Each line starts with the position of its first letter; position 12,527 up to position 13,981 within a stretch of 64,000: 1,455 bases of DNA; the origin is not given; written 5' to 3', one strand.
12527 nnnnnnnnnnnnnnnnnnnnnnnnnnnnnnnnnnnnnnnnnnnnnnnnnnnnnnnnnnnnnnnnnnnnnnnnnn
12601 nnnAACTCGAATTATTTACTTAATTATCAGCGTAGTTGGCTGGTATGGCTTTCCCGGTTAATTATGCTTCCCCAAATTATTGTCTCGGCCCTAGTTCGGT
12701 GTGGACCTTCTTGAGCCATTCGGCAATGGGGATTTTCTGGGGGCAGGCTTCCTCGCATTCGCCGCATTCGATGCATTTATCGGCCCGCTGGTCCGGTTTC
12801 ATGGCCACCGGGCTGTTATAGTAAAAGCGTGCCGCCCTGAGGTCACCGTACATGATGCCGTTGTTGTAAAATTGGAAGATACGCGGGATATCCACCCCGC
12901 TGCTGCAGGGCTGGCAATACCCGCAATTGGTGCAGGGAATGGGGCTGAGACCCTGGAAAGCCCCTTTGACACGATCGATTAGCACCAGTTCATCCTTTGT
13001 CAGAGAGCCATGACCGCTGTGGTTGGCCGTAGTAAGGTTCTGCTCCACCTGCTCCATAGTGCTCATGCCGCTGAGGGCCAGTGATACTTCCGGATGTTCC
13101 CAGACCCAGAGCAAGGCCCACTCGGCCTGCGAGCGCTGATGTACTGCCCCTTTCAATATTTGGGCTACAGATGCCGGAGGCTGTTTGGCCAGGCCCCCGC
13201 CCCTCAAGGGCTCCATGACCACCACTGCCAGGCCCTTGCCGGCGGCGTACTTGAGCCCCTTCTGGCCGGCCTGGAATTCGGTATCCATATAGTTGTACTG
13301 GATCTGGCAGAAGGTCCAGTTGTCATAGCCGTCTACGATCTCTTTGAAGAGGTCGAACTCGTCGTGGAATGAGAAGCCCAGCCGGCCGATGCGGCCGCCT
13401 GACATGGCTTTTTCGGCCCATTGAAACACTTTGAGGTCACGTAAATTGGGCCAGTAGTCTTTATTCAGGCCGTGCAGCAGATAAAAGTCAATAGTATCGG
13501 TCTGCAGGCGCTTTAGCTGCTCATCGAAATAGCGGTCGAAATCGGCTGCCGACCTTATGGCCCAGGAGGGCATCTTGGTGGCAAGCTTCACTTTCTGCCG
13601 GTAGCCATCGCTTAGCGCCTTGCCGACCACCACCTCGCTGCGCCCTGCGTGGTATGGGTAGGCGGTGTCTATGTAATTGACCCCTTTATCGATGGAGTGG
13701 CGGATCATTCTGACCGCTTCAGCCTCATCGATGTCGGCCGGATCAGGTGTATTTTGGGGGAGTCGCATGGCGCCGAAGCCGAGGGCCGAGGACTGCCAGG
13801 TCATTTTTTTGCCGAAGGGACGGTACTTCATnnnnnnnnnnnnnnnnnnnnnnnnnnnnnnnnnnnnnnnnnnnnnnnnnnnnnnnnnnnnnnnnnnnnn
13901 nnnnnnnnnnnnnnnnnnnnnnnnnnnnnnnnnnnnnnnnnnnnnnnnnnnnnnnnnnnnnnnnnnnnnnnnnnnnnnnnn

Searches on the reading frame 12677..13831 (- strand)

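Call 56: search_protein_families(library=pfam, proteins=[window:12677-13831:-])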
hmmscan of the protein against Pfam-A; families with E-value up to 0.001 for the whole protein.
window:12677-13831:- (384 aa): 7 families
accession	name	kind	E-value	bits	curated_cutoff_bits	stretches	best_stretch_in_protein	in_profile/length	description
PF00248.27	Aldo_ket_red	-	8.3e-36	124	24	1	17-270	2-275/291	Aldo/keto reductase family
PF13187.11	Fer4_9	-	1e-08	35.5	27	1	300-366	2-50/52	4Fe-4S dicluster domain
PF13534.11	Fer4_17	-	8.9e-08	33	22.2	1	300-367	2-60/61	4Fe-4S dicluster domain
PF13183.11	Fer4_8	-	8.9e-07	29.8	27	1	300-367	5-68/68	4Fe-4S dicluster domain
PF00037.32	Fer4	-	2.5e-05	24.3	21.1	1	350-365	5-20/24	4Fe-4S binding domain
PF13237.11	Fer4_10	-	0.0007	19.9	25.5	0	297-364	6-53/53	4Fe-4S dicluster domain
PF12797.12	Fer4_2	-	0.00078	19.7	24.5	0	350-364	7-21/22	4Fe-4S binding domain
